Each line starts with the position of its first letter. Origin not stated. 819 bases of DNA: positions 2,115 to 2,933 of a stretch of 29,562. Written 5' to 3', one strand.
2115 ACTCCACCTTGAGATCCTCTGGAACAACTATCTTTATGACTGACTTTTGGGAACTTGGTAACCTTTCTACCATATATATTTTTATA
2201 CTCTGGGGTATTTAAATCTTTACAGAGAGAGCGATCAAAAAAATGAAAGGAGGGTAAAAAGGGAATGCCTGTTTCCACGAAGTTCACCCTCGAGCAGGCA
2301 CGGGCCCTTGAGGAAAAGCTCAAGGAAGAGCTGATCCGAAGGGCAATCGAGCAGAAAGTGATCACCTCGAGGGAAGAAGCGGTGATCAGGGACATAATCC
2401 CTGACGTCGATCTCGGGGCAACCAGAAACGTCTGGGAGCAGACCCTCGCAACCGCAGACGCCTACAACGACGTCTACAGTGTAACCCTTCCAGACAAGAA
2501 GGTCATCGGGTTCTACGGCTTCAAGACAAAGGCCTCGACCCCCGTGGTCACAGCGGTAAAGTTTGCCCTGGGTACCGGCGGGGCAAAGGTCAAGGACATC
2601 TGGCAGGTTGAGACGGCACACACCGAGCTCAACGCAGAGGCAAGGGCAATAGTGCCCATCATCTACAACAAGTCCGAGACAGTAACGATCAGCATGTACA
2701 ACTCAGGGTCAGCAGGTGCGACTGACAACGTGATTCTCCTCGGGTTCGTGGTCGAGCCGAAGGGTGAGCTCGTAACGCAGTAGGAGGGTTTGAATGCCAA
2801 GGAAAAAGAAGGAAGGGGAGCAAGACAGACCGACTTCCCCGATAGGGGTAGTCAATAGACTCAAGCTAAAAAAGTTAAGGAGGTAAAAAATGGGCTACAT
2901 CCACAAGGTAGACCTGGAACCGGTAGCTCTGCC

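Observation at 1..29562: Candidate new archaeal virus lineage: two SJR-like capsid genes but no packaging ATPase, polymerase or integrase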

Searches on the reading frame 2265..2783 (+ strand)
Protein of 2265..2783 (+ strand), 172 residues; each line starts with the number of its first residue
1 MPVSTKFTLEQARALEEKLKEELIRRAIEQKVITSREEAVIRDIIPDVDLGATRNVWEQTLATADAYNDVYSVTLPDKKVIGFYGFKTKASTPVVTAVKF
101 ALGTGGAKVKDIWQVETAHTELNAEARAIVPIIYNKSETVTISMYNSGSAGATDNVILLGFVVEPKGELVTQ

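Call 11: search_protein_families(library=pfam, proteins=[window:2265-2783:+], max_evalue=0.1)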
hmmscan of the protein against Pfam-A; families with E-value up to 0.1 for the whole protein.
window:2265-2783:+ (172 aa): 2 families
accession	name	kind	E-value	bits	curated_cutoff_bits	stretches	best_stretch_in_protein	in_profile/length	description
PF16821.10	C_Hendra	-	0.027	14.8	30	1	8-47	105-144/153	C protein from hendra and measles viruses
PF17727.6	CtsR_C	-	0.076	13.7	23.8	0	15-52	17-54/72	CtsR C-terminal dimerization domain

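Call 15: find_related_loci(query=window:2265-2783:+, collection=viral_contigs, flank=10000)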
Query window:2265-2783:+ (172 aa) in viral_contigs; peptide patterns used: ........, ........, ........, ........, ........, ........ (x = any residue, [..] = any of these).
81 stretches matched a pattern, but none encodes a relative of the query by tblastn (E <= 1e-3).

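Call 22: find_homologous_proteins(query=window:2265-2783:+, max_evalue=0.01)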
Query window:2265-2783:+ (172 aa): 5 proteins with E <= 0.01 among 225 candidates.
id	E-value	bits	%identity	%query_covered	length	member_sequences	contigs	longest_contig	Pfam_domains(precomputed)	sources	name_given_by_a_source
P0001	6.3e-104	363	100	100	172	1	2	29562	-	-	-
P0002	2.1e-32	130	45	100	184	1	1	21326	-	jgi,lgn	jgi:hypothetical protein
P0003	6.0e-32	129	45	100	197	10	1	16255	-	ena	-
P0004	6.3e-25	106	40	91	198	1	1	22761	-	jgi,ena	-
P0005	7.3e-22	96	37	89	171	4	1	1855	-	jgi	jgi:hypothetical protein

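Call 23: find_encoding_contigs(protein=P0002, flank=10000, max_places=3)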
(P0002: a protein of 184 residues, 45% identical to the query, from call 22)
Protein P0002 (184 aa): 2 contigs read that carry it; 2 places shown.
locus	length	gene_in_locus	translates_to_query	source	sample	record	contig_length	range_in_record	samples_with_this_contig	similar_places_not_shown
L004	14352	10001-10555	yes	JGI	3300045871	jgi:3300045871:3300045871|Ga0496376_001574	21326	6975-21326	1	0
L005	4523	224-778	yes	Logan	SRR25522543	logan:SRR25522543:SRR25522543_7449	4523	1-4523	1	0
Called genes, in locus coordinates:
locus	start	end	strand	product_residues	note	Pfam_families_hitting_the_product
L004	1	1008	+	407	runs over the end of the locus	PF01555:N6_N4_Mtase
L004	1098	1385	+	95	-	PF01918:Alba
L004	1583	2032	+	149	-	-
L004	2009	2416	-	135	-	-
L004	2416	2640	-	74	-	-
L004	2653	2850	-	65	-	-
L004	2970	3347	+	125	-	-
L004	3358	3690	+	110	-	-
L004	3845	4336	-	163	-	PF08241:Methyltransf_11, PF13649:Methyltransf_25 (faint)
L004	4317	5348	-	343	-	PF13439:Glyco_transf_4, PF00534:Glycos_transf_1, PF13692:Glyco_trans_1_4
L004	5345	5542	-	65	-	-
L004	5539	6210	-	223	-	-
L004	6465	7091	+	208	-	-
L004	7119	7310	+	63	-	-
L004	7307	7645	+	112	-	-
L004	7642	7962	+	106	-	-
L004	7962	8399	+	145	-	-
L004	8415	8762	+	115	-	-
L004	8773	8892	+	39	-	-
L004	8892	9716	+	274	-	-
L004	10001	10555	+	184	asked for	-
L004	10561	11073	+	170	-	-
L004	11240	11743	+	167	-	-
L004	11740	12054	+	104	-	-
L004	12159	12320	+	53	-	-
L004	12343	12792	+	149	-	-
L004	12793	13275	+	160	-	-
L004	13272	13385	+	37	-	-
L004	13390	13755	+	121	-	PF19912:DUF6385 (faint)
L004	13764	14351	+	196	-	?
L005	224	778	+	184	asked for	-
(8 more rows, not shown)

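Call 24: find_encoding_contigs(protein=P0003, flank=10000, max_places=3)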
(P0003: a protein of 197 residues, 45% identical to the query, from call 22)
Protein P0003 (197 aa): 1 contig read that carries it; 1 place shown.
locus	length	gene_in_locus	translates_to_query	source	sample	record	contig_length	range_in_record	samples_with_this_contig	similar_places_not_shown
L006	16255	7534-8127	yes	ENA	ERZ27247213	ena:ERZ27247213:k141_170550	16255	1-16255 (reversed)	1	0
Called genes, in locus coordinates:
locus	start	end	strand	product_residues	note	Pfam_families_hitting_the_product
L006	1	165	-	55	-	?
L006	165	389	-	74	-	-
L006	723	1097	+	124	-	-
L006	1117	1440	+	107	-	-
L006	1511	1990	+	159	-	-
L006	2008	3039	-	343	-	PF13439:Glyco_transf_4, PF00534:Glycos_transf_1, PF13692:Glyco_trans_1_4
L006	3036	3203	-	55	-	-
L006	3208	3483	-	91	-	-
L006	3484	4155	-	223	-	-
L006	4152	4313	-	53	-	-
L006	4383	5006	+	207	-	-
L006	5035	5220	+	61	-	-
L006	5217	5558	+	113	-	-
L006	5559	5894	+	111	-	-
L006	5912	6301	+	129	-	-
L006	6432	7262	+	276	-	-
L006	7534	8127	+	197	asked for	-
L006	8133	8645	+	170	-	-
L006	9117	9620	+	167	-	-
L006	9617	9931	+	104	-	-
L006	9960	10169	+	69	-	-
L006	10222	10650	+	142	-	-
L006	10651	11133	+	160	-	-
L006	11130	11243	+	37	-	-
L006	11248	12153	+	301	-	-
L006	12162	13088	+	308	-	PF05048:NosD, PF13229:Beta_helix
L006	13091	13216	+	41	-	-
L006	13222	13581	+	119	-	-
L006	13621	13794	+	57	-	-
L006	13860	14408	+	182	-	-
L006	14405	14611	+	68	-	-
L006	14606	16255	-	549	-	?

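Call 25: find_encoding_contigs(protein=P0004, flank=10000, max_places=3)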
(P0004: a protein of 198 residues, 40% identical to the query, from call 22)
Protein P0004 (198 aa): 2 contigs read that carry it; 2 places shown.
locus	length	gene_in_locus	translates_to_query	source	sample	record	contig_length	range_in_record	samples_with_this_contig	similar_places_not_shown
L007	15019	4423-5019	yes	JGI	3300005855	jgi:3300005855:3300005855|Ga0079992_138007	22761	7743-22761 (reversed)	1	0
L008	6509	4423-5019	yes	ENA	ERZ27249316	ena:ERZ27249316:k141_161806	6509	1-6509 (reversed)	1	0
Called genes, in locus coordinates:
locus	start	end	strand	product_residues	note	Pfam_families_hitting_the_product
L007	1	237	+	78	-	?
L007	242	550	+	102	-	-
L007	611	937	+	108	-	-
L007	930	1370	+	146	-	-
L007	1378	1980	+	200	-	-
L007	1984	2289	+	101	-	-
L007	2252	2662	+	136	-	-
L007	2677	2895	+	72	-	-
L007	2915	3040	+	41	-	-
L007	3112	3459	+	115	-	-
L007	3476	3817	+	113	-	-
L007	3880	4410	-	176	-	-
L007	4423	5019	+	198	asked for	-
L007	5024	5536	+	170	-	-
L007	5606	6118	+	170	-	-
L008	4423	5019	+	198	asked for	-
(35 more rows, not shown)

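Call 32: search_solved_structures(query=A1, max_evalue=10)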
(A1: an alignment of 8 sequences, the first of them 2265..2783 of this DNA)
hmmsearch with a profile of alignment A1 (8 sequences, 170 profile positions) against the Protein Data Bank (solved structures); distinct sequences matched with E-value up to 10: 4.
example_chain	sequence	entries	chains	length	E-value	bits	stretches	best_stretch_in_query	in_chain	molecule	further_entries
5ho0_A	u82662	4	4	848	0.0023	20.7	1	31-122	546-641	Extracellular arabinanase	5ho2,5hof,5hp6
5ho9_A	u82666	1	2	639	0.0056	19.5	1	31-116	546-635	Extracellular arabinanase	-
2kmv_A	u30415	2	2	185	0.28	13.9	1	81-154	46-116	Copper-transporting ATPase 1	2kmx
2qhr_H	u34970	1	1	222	2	11.1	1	99-151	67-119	13F6-1-2 Fab fragment heavy chain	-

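Call 34: search_protein_families(library=phrogs, proteins=[window:2265-2783:+], max_evalue=0.1)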
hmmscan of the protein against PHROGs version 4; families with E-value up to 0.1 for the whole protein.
window:2265-2783:+ (172 aa): 0 families

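Call 41: predict_structure(alignment_id=A1)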
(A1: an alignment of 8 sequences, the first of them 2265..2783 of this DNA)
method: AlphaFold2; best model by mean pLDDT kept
length: 172 residues; sequences in the alignment: 8
mean_pLDDT: 79.0   pTM: 0.77
mean pLDDT of the five models: 79.0, 71.4, 69.2, 64.2, 60.0
residues with pLDDT >= 90: 39; 70-90: 96; 50-70: 29; < 50: 8
segments of 3 or more residues with pLDDT < 50: 1-4, 170-172
pLDDT, mean of each block of 10 residues (from residue 1): 54 85 93 90 85 63 64 88 87 82 85 74 70 90 81 83 76 34
secondary structure, 60 per line:
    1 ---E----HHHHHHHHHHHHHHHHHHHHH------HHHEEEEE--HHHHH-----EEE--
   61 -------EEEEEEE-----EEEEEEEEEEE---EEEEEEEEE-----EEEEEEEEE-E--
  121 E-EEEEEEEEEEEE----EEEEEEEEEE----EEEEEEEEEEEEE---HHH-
elements in order: H9-29 E39-43 H46-50 E56-58 E68-74 E80-90 E94-102 E108-116 E123-134 E139-148 E153-165

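Call 45: fold_search(model_id=the predicted structure, library=pdb)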
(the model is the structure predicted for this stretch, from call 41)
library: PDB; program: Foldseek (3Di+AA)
matches with E <= 10: 500; with E <= 0.001: 47
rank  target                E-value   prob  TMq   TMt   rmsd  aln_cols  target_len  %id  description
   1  7vrn_I                7.4e-05  1.00  0.42  0.21   6.1       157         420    9  Structure of infectious bursal disease virus Gt strain (released 2022-03-30)
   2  9k09_A                1.3e-04  1.00  0.37  0.20  15.1       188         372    8  Cyanophage A4 portal-tail complex (released 2025-04-09)
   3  8ke9_A                1.4e-04  0.99  0.35  0.30  15.3       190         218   10  The CBD domain of cyanophage A-1(L) short tail fiber (released 2024-04-10)
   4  7vrp_A                1.4e-04  1.00  0.39  0.20   6.2       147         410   10  Structure of infectious bursal disease virus Gx strain (released 2022-03-30)
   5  7vrp_C                3.3e-04  1.00  0.42  0.21   6.1       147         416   10  Structure of infectious bursal disease virus Gx strain (released 2022-03-30)
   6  7vrp_J                3.3e-04  1.00  0.36  0.18   8.7       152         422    9  Structure of infectious bursal disease virus Gx strain (released 2022-03-30)
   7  9buv                  3.3e-04  1.00  0.36  0.14   9.1       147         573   12  Crystal structure of Cry1Fa R226Q (released 2024-05-29)
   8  7vrn_L                3.7e-04  1.00  0.42  0.21   6.1       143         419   10  Structure of infectious bursal disease virus Gt strain (released 2022-03-30)
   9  9wcb_F                4.0e-04  1.00  0.38  0.38   7.0       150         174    9  Open state of A8 gpJ 713 central tail fiber with OmpC G17 from E. coli EDL933 (released 2026-01-28)
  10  8xck_F                4.2e-04  1.00  0.38  0.24   8.7       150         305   11  Closed state of central tail fiber of bacteriophage lambda (released 2024-05-01)
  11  2df7_F                4.4e-04  1.00  0.43  0.22   5.7       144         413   11  Crystal structure of infectious bursal disease virus VP2 subviral particle (released 2006-06-27)
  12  6dj4                  4.4e-04  1.00  0.39  0.15   9.0       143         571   12  Crystal Structure of Bacillus thuringiensis Cry1A.105 Tryptic Core (released 2018-09-12)
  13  7vrn_A                4.4e-04  1.00  0.43  0.21   6.5       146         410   12  Structure of infectious bursal disease virus Gt strain (released 2022-03-30)
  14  4moa                  4.9e-04  1.00  0.35  0.12  12.9       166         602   11  Crystal structure of CRY4BA-R203Q TOXIN (released 2014-12-10)
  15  1wce_E                5.2e-04  1.00  0.41  0.20   6.8       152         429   10  Crystal structure of the T13 IBDV viral particle reveals a missing link in icosahedral viruses evolution (released 2005-04-06)
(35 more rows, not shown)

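Call 46: search_protein_representatives(alignment_id=A1)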
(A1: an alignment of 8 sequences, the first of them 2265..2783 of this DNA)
Query: 8 sequences, 170 profile positions. Proteins with E-value up to 0.001 (for the whole library): 546; up to 1e-10: 251; up to 1e-30: 34. The best 150 are listed.
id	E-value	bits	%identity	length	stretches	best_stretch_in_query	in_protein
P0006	2.9e-81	287.3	-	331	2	7-168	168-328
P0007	1.5e-70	252.4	-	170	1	1-170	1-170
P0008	5.3e-65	234.4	-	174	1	1-169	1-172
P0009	4.5e-57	208.6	-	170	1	1-170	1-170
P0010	7.6e-54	198.1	-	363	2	9-165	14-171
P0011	3.2e-49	183.0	-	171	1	1-169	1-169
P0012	1.9e-48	180.6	-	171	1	1-169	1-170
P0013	2.1e-48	180.4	-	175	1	3-169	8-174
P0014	3.8e-48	179.5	-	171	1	1-170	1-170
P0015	4.2e-48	179.4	-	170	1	6-170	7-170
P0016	3.5e-47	176.4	-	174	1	4-168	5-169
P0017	4.0e-46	173.0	-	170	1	1-170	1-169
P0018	1.4e-43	164.7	-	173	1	4-168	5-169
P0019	7.5e-42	159.0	-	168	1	8-166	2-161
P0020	2.0e-40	154.4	-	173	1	3-168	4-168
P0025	4.8e-37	143.4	-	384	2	8-166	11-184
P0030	5.4e-35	136.7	-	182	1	11-168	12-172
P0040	1.6e-30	122.2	-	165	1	15-164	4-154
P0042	3.1e-30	121.2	-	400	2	6-169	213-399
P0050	9.8e-27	109.9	-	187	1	10-167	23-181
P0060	3.0e-24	101.8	-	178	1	15-169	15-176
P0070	7.2e-23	97.3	-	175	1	4-169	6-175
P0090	5.6e-21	91.1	-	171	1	6-169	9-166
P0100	3.9e-20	88.4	-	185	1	7-169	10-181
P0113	2.1e-19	86.0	-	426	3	14-169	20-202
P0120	2.0e-18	82.8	-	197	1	7-169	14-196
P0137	4.0e-17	78.6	-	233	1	4-169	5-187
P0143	1.2e-16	77.1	-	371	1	5-167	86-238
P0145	2.2e-16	76.2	-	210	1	3-168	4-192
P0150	4.2e-16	75.2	-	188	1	7-165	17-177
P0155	1.4e-15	73.6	-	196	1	6-169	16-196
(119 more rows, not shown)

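Call 48: list_cluster_members(proteins=[P0006, P0007, P0010, P0020, P0040, P0060, P0090, P0113, P0143, P0155])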
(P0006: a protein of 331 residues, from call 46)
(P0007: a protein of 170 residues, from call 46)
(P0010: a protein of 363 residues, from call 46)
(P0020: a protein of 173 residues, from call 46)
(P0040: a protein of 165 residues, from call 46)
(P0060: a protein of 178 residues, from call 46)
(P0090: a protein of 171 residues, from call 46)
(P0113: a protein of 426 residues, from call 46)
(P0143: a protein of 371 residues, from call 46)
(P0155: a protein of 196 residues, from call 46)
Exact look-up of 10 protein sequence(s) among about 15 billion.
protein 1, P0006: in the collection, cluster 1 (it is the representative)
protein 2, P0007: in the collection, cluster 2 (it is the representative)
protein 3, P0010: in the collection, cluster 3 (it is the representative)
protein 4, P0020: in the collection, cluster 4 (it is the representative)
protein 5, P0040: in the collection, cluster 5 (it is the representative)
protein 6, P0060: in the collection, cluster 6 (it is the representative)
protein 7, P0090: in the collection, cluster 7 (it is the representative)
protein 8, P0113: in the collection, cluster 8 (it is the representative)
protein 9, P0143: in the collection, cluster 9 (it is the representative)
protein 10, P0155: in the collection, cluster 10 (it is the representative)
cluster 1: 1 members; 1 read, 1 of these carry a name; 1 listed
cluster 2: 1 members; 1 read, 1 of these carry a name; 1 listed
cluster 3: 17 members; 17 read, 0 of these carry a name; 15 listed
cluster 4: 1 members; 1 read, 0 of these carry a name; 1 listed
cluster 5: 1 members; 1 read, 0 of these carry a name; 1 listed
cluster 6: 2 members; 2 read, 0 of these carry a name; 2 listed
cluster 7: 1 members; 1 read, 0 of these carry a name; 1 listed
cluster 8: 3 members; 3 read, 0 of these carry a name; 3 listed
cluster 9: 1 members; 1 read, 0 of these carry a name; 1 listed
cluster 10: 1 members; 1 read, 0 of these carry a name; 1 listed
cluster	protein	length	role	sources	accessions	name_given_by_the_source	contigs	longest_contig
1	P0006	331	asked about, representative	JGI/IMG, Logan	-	hypothetical protein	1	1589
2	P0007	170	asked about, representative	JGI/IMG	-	hypothetical protein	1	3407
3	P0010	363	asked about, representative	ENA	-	-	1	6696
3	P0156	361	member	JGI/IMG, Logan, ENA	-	-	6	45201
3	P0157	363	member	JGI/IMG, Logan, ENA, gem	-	-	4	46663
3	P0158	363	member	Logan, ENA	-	-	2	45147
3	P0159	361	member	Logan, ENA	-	-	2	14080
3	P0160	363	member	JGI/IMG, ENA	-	-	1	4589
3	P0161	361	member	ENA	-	-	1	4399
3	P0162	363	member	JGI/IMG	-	-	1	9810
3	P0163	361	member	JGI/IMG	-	-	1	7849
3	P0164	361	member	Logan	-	-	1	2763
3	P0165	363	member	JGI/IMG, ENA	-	-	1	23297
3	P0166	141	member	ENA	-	-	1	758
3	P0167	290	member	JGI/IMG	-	-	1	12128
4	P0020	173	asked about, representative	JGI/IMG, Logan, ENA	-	-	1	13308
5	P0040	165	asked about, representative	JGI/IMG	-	-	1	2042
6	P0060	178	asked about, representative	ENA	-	-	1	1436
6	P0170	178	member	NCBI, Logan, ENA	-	-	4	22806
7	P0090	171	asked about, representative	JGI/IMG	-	-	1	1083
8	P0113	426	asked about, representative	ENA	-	-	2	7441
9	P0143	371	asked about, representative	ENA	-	-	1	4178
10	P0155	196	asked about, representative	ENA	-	-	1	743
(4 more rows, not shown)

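Call 59: find_encoding_contigs(protein=P0157, flank=10000, max_places=2)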
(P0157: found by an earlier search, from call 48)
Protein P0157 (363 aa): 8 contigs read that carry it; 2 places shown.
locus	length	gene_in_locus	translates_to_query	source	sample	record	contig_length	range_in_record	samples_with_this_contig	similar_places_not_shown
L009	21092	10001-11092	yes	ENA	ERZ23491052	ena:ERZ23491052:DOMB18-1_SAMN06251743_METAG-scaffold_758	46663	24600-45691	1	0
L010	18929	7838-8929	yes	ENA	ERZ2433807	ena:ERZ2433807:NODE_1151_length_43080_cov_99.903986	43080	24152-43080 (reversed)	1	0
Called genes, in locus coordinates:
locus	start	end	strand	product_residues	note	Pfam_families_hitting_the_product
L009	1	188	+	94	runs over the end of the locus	-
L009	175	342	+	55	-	-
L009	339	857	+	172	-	-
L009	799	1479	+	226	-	-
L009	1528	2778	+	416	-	PF01385:OrfB_IS605, PF07282:Cas12f1-like_TNB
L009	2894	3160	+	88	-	-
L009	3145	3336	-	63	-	-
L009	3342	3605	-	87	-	-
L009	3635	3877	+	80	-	-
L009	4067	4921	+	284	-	PF13384:HTH_23, PF13936:HTH_38 (weak), PF01381:HTH_3 (faint), PF08279:HTH_11 (faint), PF13518:HTH_28, PF13551:HTH_29 (faint), PF13730:HTH_36 (faint), PF01047:MarR (weak), +1 more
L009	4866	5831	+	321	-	-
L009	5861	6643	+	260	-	-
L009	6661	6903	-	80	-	-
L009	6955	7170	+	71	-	-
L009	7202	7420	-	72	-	-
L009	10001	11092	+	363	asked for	-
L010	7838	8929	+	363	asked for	-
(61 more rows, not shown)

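Call 60: find_encoding_contigs(protein=P0170, flank=10000, max_places=2)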
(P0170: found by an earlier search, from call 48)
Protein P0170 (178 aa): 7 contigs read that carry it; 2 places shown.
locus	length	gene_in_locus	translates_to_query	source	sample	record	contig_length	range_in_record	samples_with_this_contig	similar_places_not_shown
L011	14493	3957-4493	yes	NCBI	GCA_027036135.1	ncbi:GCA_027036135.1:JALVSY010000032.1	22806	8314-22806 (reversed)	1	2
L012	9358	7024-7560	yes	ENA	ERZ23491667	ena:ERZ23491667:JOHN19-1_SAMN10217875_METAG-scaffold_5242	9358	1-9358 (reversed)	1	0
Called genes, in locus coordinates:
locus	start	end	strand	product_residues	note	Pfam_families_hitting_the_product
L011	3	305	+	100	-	?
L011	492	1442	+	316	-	PF13229:Beta_helix (weak)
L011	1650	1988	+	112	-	PF13717:Zn_ribbon_4 (faint)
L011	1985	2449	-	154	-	-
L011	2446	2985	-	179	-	-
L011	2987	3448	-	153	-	-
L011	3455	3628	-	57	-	-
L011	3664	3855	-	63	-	PF04014:MazE_antitoxin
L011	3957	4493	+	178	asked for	-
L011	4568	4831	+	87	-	-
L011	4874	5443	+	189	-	-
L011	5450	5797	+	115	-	-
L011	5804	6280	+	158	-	-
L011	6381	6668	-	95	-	-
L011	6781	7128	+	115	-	-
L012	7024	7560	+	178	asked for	-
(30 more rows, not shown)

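Call 64: search_solved_structures(query=A4, max_evalue=10, show_alignments=2)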
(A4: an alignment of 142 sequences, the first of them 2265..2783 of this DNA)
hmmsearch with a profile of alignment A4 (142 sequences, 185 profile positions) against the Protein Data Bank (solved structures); distinct sequences matched with E-value up to 10: 8.
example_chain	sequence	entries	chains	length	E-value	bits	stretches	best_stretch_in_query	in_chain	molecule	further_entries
2qhr_H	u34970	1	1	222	0.3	14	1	102-159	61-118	13F6-1-2 Fab fragment heavy chain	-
8gmo_A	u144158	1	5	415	0.74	12.7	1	69-132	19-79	Mature capsid vertex protein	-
5vf3_a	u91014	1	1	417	0.74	12.7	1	69-132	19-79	Capsid vertex protein gp24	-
1yue_A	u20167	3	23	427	0.77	12.7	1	69-132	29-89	Head vertex protein Gp24 | Capsid vertex protein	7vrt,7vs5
6p2n_A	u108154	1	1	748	1.5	11.8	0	56-94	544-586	Xyloglucanase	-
9h10_A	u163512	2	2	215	3.5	10.5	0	27-82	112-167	[(sulfaNHC)Au].TRP_18 | Tandem-repeat protein (TRP)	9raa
9rar_A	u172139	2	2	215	7.5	9.5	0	27-82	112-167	TRP_F43W | [(sulfaNHC)Au].TRP_F43W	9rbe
8s6p_A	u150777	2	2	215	9.5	9.1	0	27-83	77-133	TRP_18 F116W (R0) | TRP_18 F116W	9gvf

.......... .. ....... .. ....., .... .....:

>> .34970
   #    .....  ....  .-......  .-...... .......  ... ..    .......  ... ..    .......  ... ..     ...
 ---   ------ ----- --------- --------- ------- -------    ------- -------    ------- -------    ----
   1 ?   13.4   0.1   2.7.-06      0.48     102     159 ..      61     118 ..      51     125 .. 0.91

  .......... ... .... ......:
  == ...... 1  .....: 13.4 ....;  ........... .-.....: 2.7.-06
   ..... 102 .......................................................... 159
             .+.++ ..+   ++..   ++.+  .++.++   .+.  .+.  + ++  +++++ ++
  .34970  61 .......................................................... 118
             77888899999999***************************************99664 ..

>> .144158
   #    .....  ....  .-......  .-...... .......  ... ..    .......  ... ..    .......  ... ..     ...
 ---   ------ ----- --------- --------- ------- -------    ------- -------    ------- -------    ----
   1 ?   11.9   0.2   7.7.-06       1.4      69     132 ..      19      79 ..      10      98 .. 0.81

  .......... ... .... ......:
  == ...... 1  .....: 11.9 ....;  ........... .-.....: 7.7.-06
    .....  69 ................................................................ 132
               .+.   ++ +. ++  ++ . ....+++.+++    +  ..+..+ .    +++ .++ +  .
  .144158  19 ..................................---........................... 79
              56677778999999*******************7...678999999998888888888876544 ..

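Call 65: search_protein_families(library=pfam, alignment_id=A4, max_evalue=0.01)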
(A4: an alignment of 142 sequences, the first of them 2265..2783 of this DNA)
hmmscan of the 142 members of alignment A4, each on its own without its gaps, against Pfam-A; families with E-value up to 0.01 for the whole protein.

A. member 1, window:2265-2783:+ (172 aa): 0 families

B. families by the number of members that match (of 142 scanned): 5 families
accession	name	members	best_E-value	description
PF12175.13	WSS_VP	1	0.0021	White spot syndrome virus structural envelope protein VP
PF07585.17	BBP7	1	0.0047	Putative beta barrel porin-7 (BBP7)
PF06694.16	Plant_NMP1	1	0.0049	Plant nuclear matrix protein 1 (NMP1)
PF12041.13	DELLA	1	0.0091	Transcriptional regulator DELLA protein N terminal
PF06532.16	NrsF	1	0.0098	Negative regulator of sigma F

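Call 68: fold_search(model_id=the predicted structure, library=viral)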
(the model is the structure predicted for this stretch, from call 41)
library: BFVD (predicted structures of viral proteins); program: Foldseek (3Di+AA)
matches with E <= 10: 500; with E <= 0.001: 356
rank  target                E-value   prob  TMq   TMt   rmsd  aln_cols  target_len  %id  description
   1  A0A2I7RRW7            6.5e-06  1.00  0.40  0.15   6.1       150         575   15  Tip attachment protein J central straight fiber domain-containing protein [Vibrio phage 1.224.A._10N.261.48.B1]
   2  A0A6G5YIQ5            9.1e-06  0.98  0.22  0.19  16.2       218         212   11  (no name in the UniProt tables at hand)
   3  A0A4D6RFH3            9.7e-06  1.00  0.26  0.25  10.9       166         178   11  (no name in the UniProt tables at hand)
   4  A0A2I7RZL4            1.4e-05  1.00  0.36  0.43   6.3       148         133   15  (no name in the UniProt tables at hand)
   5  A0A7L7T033            1.5e-05  1.00  0.37  0.30  21.0       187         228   18  (no name in the UniProt tables at hand)
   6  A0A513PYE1            2.1e-05  1.00  0.39  0.28   7.5       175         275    9  Capsid protein (Fragment) [Circovirus sp.]
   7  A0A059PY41            2.2e-05  1.00  0.40  0.22  13.6       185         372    9  Tail fiber protein [Anabaena phage A-4L]
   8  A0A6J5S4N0            2.4e-05  1.00  0.33  0.33  17.4       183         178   10  Uncharacterized protein [uncultured Caudovirales phage]
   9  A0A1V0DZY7            2.6e-05  1.00  0.44  0.38  13.3       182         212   10  (no name in the UniProt tables at hand)
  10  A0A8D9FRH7            2.6e-05  1.00  0.40  0.30   9.1       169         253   12  Uncharacterized protein [uncultured marine phage]
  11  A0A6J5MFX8            3.3e-05  1.00  0.43  0.53   5.9       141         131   10  Uncharacterized protein [uncultured Caudovirales phage]
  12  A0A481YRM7            3.9e-05  1.00  0.46  0.44   7.6       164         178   10  Uncharacterized protein [Marseillevirus LCMAC101]
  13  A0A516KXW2            4.1e-05  1.00  0.34  0.11  12.8       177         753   16  (no name in the UniProt tables at hand)
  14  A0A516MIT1            4.6e-05  1.00  0.38  0.20   5.9       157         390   15  (no name in the UniProt tables at hand)
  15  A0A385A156            5.2e-05  1.00  0.43  0.16   5.5       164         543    9  (no name in the UniProt tables at hand)
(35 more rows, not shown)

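Call 77: find_related_loci(query=A1, collection=viral_contigs, flank=10000)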
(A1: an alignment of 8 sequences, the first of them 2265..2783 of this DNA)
Query A1 (172 aa) in viral_contigs; peptide patterns used: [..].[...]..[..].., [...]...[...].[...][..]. (x = any residue, [..] = any of these).
42 stretches matched a pattern, but none encodes a relative of the query by tblastn (E <= 1e-3).

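Call 78: find_related_loci(query=A1, collection=genome_contigs, flank=10000)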
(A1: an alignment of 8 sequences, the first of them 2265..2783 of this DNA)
Query A1 (172 aa) in genome_contigs; peptide patterns used: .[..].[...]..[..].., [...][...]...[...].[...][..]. (x = any residue, [..] = any of these).
220 stretches matched a pattern; 2 encode a relative of the query (tblastn E <= 1e-3); 2 distinct loci.
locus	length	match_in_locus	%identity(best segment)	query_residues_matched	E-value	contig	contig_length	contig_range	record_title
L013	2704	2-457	36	18-172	1e-31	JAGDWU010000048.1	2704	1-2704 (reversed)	MAG: Candidatus Aenigmatarchaeota archaeon isolate KUA_Bin01 NODE_6072_length_2704_cov_2.043035, whole genome shotgun se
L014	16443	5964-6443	34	10-171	4e-25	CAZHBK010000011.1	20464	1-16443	MAG TPA_asm: uncultured Nitrososphaeria archaeon isolate SRP141559_co1_81 genome assembly, contig: NODE_1244_length_2046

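Call 84: search_solved_structures(query=L004:6465-7091:+, max_evalue=10)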
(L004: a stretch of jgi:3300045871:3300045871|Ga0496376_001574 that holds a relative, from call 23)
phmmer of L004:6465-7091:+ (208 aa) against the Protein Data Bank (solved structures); distinct sequences matched with E-value up to 10: 0.
